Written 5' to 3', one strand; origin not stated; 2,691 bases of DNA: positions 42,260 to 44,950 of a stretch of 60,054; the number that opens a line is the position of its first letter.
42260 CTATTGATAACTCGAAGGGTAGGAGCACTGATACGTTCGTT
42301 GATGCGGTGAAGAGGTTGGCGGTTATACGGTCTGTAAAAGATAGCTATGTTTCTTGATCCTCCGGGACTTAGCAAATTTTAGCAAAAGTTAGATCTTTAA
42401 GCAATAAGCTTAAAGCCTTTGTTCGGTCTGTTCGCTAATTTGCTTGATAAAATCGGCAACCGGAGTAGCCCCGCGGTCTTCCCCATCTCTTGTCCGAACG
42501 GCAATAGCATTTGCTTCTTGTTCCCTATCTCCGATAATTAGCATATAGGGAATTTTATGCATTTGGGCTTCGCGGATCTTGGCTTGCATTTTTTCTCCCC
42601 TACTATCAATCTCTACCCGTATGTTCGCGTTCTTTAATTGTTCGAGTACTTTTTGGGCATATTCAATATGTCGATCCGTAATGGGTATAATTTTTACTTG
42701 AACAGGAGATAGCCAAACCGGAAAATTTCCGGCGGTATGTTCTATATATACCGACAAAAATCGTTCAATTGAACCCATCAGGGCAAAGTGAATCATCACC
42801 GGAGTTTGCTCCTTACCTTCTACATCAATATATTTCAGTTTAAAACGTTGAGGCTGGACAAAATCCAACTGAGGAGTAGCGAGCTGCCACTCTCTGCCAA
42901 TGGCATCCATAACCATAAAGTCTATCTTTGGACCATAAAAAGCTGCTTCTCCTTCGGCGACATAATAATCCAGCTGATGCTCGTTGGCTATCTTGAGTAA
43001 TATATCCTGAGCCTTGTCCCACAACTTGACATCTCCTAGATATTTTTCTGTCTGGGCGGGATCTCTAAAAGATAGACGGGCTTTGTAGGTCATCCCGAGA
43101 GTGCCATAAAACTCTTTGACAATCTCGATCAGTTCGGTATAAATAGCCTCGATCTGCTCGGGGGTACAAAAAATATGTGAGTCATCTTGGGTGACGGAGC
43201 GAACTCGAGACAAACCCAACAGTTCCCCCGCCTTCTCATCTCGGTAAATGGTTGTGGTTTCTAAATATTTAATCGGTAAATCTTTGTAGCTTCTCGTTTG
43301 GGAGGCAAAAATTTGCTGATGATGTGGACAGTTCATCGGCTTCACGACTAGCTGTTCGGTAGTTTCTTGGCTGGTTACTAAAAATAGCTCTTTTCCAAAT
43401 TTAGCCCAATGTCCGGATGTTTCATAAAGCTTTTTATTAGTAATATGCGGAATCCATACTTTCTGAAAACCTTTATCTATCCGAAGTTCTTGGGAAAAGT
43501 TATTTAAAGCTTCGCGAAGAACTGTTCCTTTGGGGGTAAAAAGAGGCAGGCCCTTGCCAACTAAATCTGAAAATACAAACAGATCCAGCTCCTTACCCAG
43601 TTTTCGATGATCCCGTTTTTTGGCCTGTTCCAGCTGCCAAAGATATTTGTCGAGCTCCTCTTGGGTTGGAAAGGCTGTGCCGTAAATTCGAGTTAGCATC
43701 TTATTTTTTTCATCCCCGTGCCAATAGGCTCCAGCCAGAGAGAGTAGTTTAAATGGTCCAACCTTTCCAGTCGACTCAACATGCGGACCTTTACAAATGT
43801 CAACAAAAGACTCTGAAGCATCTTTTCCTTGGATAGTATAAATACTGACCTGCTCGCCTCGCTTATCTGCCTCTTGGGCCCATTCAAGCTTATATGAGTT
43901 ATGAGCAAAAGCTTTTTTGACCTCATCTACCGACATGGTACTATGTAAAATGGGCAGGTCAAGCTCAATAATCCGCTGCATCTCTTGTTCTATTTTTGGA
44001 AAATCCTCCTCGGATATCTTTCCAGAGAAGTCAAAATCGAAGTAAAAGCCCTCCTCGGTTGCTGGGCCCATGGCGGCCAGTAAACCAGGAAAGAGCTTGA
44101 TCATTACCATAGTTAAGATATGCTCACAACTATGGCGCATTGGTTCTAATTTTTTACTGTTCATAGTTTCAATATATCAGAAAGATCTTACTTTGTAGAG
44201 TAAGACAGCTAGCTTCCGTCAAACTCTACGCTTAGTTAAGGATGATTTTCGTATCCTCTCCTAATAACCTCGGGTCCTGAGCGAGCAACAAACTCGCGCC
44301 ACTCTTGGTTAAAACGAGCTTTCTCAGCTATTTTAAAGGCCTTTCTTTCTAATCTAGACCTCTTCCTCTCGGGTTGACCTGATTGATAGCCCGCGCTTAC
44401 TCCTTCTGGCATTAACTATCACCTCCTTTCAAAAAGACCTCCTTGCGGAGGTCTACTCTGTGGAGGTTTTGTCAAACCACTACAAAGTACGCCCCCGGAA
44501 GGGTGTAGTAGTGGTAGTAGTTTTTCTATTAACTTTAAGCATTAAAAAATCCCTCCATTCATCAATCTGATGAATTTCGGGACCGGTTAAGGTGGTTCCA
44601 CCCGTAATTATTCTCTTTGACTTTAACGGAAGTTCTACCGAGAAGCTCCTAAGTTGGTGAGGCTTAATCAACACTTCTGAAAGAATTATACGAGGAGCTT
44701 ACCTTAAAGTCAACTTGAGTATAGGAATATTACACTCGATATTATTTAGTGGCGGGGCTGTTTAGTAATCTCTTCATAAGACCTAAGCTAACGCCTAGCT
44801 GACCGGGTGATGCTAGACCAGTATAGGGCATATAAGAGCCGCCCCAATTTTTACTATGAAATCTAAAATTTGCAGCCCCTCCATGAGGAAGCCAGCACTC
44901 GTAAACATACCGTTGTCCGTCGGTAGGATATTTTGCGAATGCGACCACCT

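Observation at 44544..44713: Compact T-box-like riboswitch with a canonical UGGAACC antiterminator bulge upstream of thrS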

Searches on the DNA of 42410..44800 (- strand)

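Call 4: search_rna_families(source=window, start=44100, end=44800, threshold=evalue, max_evalue=10, show_alignments=5)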
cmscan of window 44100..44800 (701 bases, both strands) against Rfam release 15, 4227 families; matches with E-value up to 10: 3.
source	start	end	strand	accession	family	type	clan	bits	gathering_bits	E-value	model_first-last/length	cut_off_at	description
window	44575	44680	-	RF00230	T-box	Cis-reg; leader;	-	26.9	93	0.00057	1-219/219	no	T-box leader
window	44428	44498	-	RF01859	Phe_leader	Cis-reg; leader;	-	17.5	55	3.8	1-125/125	no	Phenylalanine leader peptide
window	44319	44353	-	RF01360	CRISPR-DR47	Gene; CRISPR;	-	16.5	39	3.5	1-37/37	no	CRISPR RNA direct repeat element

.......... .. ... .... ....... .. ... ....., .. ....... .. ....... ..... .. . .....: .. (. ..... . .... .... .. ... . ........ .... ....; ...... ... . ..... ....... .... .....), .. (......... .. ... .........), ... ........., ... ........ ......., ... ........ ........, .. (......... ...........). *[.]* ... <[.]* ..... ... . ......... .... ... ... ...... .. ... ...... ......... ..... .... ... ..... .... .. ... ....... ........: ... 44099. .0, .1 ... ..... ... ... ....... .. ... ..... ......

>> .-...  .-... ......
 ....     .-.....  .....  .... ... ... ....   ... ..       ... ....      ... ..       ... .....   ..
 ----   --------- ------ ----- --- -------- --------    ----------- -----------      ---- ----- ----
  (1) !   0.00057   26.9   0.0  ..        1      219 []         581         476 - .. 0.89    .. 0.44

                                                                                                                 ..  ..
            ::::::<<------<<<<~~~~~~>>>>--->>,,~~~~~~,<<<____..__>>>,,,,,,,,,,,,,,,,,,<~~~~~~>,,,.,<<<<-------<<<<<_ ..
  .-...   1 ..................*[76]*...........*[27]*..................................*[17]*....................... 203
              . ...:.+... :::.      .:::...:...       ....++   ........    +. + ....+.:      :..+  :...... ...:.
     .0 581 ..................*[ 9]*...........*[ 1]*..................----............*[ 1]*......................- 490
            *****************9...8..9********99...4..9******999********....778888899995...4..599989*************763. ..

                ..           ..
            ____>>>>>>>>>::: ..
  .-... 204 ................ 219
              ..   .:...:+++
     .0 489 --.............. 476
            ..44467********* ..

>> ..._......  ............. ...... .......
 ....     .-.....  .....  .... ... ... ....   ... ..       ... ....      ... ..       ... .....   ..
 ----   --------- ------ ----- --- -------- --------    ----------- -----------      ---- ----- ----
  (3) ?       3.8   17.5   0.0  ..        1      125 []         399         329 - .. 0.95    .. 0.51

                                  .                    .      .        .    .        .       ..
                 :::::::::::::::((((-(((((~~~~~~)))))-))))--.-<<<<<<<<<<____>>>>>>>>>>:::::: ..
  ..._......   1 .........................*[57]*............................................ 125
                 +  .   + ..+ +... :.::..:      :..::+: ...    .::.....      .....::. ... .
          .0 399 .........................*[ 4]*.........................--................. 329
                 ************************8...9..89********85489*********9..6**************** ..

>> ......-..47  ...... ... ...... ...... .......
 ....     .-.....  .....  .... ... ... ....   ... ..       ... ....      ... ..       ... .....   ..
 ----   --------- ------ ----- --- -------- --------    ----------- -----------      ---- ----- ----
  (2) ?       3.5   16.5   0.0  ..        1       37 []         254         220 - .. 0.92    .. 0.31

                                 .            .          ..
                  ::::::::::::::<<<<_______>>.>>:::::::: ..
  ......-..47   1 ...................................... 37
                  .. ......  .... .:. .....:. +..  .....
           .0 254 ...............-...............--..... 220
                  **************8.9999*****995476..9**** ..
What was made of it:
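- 44642..44677 (-): T-box Stem I, ultrashort. K-turn: C-stem GAAGU/GCUUC, 3-nt bulge GUU, tandem G.A/A.G. Then the 5-bp stem UUAAG/CUUAG capped by the specifier loop. There is no distal platform (AG bulge or distal loop). The Rfam alignment places the GA motif here and deletes 76 model positions of distal Stem I (call 4).
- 44620..44640 (-): Stem IIA/B-type pseudoknot. IIA is CGG/CCG with loop UAGAACUU. It holds the F-box-like CCGUUA (44629-44624). IIB pairs loop ACUU with AAGU (44623-44620). The Rfam alignment matches CGG..CCGUUA (call 4).
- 44430..44454 (-): Terminator 2: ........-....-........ plus a U-run (five U in a row; -14.5 kcal/mol). A weak Phe_leader-like match over 44428-44498 (E=3.8, call 4) is noted only as a resemblance.
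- On T-box riboswitch (RF00230): The local search gives 26.9 bits, E=5.7e-4 (call 4). 76 model positions are replaced by 9 nt (call 4).
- On Ribosome-mediated leader-peptide attenuator (trpL / thrL / pheM type): Only a chance-level Phe_leader match (17.5 bits, E=3.8; call 4).
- Checked: It is the top hit in a local search: 26.9 bits, E=5.7e-4, full model span with Stem I distal, Stem II and Stem III deleted (call 4).
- Rfam local hit, full model span: 26.9 bits, E=5.7e-4 (call 4).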

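Call 50: build_rna_model(alignment_id=A1)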
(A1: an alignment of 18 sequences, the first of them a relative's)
Model R1 built from alignment A1 (18 sequences, 168 columns); structure: RNAalifold consensus.
model positions 123; base pairs 13; branch points 0; effective number of sequences 10.73; information 0.59 bits per position. Calibrated on 0.2 Mb of random sequence (short: E-values are rough).
structure used (alignment columns):
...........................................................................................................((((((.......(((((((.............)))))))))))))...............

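Call 51: search_with_rna_model(model_id=R1, source=window, max_evalue=10, show_alignments=2)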
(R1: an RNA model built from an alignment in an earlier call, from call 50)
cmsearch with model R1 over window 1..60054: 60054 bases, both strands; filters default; matches with E-value up to 10: 3.
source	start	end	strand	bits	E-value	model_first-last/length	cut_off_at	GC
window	44574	44676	-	31.3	2.2e-06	1-123/123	no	0.44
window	45625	45710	-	11.2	0.19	1-123/123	no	0.38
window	41584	41675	-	9.1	0.6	1-123/123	no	0.48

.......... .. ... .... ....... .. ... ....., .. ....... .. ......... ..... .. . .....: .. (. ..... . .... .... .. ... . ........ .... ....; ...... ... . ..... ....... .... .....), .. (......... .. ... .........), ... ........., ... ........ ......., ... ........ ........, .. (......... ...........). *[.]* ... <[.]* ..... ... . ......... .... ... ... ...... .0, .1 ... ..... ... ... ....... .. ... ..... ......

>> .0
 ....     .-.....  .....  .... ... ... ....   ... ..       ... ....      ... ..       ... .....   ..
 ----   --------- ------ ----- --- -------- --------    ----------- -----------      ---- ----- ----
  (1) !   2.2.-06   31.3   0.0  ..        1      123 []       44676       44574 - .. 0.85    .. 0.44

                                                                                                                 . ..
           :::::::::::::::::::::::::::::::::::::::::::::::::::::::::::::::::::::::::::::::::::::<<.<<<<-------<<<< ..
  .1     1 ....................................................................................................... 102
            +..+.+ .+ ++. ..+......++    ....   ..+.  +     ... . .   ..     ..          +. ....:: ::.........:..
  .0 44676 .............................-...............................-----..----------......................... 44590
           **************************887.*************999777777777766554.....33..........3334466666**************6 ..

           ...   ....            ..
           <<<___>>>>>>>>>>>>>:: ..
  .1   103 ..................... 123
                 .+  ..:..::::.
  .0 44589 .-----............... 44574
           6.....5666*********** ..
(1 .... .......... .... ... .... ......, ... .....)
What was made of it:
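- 44605..44618 (-): Purine-rich linker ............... It occupies the place where relatives have 'AAGnG - Stem III hairpin - AA'; the Stem III hairpin itself is absent. Gaps opposite Stem III in both covariance-model alignments (calls 4, 51).
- Checked: A covariance model built from 18 CPR thrS leaders, without the window, finds 44574-44676(-) as the only significant hit in the 60 kb, both strands: 31.3 bits, E~2e-6 (call 51).
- The independent CPR model R1 gives 31.3 bits, E~2e-6, the only hit in the window (call 51).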

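Call 64: search_with_rna_model(model_id=R1, sources=[L001, L002, L003, L004, L005, L006, L007, L008, L009, L010, L011, L012, L013, L014, L015, L016, L017, L018, L019, L020, L021, L022, L023, L024, L025, L026, L027, L028, L029, L030, L031, L032, L033, L034, L035, L036, L037, L038, L039, L040, L041, L042, L043, L044, L045, L046, L047, L048, L049, L050, L051, L052, L053, L054, L055, L056, L057, L058, L059, L060, L061, L062, L063, L064, L065, L066, L067, L068, L069, L070, L071, L072, L073, L074, L075, L076, L077, L078, L079, L080], max_evalue=0.1)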
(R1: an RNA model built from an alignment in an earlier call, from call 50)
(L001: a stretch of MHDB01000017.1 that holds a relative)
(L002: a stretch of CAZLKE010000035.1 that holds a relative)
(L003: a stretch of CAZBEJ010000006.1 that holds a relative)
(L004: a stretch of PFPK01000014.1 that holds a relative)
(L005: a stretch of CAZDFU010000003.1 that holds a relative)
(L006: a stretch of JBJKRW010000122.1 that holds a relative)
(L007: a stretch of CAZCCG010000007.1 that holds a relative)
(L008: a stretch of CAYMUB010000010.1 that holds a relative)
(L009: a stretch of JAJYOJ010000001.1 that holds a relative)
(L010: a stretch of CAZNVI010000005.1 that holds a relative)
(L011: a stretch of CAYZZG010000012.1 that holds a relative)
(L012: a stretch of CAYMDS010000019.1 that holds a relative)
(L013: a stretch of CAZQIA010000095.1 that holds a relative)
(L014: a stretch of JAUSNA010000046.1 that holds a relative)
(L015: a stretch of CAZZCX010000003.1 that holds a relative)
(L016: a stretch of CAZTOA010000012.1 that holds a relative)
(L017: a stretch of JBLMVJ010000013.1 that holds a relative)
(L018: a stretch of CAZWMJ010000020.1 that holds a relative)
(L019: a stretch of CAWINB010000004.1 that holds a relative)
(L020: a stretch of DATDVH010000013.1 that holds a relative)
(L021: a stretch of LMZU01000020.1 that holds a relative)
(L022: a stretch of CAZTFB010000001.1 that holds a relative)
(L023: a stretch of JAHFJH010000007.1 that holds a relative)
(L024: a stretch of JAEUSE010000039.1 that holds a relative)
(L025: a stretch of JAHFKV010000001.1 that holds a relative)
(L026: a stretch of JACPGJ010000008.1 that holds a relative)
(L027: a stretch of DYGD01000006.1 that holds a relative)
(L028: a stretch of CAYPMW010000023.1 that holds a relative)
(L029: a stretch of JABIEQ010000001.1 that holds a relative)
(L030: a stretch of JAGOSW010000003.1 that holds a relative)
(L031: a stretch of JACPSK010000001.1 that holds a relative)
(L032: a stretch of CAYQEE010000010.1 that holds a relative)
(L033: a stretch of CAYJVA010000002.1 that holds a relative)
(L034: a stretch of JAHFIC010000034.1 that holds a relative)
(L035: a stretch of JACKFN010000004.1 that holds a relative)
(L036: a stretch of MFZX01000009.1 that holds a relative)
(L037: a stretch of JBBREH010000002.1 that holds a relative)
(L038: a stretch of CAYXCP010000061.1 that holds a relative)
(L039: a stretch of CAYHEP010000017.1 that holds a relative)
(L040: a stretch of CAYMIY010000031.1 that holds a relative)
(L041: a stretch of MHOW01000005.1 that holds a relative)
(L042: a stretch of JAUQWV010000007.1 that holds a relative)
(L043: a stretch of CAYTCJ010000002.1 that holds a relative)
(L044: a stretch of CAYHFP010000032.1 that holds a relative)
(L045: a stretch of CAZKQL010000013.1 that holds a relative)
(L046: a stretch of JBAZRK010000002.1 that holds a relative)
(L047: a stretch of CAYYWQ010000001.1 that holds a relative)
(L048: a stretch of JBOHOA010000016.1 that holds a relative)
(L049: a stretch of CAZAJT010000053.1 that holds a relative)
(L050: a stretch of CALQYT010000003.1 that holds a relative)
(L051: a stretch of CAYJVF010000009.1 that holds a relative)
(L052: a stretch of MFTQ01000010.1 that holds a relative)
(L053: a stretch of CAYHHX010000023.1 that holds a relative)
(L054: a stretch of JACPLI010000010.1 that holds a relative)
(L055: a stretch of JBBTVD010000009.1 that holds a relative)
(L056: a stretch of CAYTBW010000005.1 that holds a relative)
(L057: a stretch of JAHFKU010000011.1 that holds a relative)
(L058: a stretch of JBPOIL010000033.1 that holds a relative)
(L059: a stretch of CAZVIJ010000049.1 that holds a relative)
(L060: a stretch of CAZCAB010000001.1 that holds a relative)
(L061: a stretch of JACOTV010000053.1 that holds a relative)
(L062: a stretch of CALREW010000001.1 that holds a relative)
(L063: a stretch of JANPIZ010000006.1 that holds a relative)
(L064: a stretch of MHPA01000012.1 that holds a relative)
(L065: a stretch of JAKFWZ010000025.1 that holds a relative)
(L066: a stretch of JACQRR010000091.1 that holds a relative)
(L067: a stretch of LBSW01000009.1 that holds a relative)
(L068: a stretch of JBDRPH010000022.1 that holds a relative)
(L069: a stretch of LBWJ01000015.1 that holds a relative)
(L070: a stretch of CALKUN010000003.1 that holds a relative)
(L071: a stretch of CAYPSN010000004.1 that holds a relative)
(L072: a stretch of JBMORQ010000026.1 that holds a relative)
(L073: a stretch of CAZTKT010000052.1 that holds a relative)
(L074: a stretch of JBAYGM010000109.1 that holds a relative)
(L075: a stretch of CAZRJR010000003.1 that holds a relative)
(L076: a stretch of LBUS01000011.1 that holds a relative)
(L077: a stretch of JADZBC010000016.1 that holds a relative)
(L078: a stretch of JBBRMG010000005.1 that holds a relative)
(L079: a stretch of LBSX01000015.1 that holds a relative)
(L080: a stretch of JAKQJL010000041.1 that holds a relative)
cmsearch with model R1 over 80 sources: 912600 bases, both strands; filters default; matches with E-value up to 0.1: 16.
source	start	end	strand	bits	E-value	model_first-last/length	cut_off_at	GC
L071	5819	5941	+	101.4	2.5e-22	1-123/123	no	0.54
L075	5822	5946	+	99.2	8.4e-22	1-123/123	no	0.58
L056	5823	5945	+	97.2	2.6e-21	1-123/123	no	0.59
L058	3766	3888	+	95.1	8.8e-21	1-123/123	no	0.59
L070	473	597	+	80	4.2e-17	1-123/123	no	0.58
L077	5827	5945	+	77.5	1.7e-16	1-123/123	no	0.55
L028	5858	5973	+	68.8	2.4e-14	1-123/123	no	0.5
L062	5794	5936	+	61.6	1.4e-12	1-123/123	no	0.53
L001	5830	5948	+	61.3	1.6e-12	1-123/123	no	0.48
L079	5816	5951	+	57.8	1.1e-11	1-123/123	no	0.43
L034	5434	5542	+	31.7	2.8e-05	1-123/123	no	0.48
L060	5851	5954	+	30.3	6.1e-05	1-123/123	no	0.45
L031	5769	5865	+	30.1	6.9e-05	1-123/123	no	0.53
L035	5761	5855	+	24.6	0.0015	1-123/123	no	0.46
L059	5839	5902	+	20.8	0.013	63-123/123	no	0.36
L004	5812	5933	+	17.2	0.096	1-123/123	no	0.44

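Call 65: search_with_rna_model(model_id=R1, sources=[L081, L082, L083, L084, L085, L086, L087, L088, L089, L090, L091, L092, L093, L094, L095, L096, L097, L098, L099, L100, L101, L102, L103, L104, L105, L106, L107, L108, L109, L110, L111, L112, L113, L114, L115, L116, L117, L118, L119, L120, L121, L122, L123, L124, L125, L126, L127, L128, L129, L130, L131, L132, L133, L134, L135, L136, L137, L138, L139, L140, L141, L142, L143, L144, L145, L146, L147, L148, L149, L150, L151, L152, L153, L154, L155, L156, L157, L158, L159, L160], max_evalue=0.1)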
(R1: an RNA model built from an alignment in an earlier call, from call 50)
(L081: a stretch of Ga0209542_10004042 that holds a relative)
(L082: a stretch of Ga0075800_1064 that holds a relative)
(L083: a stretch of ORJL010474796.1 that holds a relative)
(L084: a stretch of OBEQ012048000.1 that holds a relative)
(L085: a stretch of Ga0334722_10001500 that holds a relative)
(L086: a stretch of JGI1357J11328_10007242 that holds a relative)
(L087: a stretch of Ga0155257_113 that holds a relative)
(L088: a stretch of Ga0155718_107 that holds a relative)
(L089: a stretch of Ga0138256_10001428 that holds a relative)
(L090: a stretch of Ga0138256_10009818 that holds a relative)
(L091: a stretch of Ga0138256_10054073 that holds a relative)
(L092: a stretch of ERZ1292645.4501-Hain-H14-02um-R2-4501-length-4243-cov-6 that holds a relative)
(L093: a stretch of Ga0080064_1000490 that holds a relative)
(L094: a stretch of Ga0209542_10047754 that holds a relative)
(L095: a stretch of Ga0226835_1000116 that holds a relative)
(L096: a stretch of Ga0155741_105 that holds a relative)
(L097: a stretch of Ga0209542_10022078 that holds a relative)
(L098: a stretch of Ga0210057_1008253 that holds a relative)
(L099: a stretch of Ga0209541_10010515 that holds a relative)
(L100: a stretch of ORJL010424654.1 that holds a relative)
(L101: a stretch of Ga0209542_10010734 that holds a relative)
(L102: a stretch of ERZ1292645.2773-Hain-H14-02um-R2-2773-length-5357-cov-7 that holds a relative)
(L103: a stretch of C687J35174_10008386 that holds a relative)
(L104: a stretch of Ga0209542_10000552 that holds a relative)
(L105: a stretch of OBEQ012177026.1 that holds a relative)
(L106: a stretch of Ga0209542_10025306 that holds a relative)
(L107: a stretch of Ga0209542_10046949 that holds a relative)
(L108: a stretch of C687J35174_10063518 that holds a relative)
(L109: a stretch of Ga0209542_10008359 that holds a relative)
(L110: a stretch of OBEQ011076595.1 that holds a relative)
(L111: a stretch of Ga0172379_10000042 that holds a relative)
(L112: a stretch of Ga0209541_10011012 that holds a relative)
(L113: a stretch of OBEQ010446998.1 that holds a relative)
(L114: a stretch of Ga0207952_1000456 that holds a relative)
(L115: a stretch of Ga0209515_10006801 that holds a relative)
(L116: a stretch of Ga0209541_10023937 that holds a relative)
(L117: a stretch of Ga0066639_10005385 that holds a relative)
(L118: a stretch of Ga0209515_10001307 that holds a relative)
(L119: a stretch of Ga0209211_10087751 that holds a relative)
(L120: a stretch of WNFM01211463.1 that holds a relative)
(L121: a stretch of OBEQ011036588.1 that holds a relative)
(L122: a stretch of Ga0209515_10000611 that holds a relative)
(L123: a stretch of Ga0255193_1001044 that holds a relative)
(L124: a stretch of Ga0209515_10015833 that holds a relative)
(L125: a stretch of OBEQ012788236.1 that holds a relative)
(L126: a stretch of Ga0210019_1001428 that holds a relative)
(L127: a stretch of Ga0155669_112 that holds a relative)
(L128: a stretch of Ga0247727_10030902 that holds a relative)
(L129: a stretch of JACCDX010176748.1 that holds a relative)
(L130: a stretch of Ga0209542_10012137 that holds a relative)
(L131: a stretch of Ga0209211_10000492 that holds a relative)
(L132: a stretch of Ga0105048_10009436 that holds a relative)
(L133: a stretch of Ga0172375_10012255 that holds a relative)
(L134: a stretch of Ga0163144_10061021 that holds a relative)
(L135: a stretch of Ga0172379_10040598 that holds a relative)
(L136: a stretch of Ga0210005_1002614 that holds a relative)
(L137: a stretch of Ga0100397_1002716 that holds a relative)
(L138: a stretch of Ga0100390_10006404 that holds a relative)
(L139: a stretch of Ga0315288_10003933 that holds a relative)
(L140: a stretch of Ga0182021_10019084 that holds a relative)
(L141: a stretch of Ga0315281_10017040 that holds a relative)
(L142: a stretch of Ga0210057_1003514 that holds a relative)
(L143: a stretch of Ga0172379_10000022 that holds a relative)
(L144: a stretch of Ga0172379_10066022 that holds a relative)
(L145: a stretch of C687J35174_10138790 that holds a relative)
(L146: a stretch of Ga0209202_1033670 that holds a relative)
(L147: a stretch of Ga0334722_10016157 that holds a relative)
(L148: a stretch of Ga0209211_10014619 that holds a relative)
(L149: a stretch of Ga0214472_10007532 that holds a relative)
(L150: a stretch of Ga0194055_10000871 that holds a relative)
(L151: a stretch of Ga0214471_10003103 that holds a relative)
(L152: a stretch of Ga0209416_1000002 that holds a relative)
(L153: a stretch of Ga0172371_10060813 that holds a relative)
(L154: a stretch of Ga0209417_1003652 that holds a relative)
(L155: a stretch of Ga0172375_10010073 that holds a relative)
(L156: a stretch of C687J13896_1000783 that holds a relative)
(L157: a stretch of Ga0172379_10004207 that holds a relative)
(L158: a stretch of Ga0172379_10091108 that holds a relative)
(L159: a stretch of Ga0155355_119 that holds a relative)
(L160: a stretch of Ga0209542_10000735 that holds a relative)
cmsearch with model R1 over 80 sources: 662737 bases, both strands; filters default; matches with E-value up to 0.1: 18.
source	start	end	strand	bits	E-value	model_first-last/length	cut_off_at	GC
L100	4850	4965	+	85.5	1.4e-18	1-123/123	no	0.56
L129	4802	4931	+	80.8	1.9e-17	1-123/123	no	0.45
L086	1108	1225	+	80.5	2.3e-17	1-123/123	no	0.55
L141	4806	4915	+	78.8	6.1e-17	1-123/123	no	0.47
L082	4758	4882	+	74.5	6.9e-16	1-123/123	no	0.5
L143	4815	4923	+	73.2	1.4e-15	1-123/123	no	0.39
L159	4731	4842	+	71.3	4e-15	1-123/123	no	0.55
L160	4731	4842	+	71.3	4e-15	1-123/123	no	0.55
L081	1646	1764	+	61.3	1.2e-12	1-123/123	no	0.48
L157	3967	4103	+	45.2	1e-08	1-123/123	no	0.45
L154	4814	4933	+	38.6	4e-07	1-123/123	no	0.47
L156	4814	4933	+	38.6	4e-07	1-123/123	no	0.47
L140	1049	1142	+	36.1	1.7e-06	1-123/123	no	0.47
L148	3746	3895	+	33.7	6.6e-06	1-123/123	no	0.53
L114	4893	4946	+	32.9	9.9e-06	68-123/123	no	0.65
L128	4438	4584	+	29.2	8e-05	1-123/123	no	0.44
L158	17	52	+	28.2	0.00014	84-123/123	no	0.56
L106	6550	6667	+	17.2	0.068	1-123/123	no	0.46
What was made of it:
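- R1 hits in 160 relatives' loci are all on the thrS strand, and all but one weak hit (L106, E=0.068) lie upstream of thrS (calls 64, 65).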
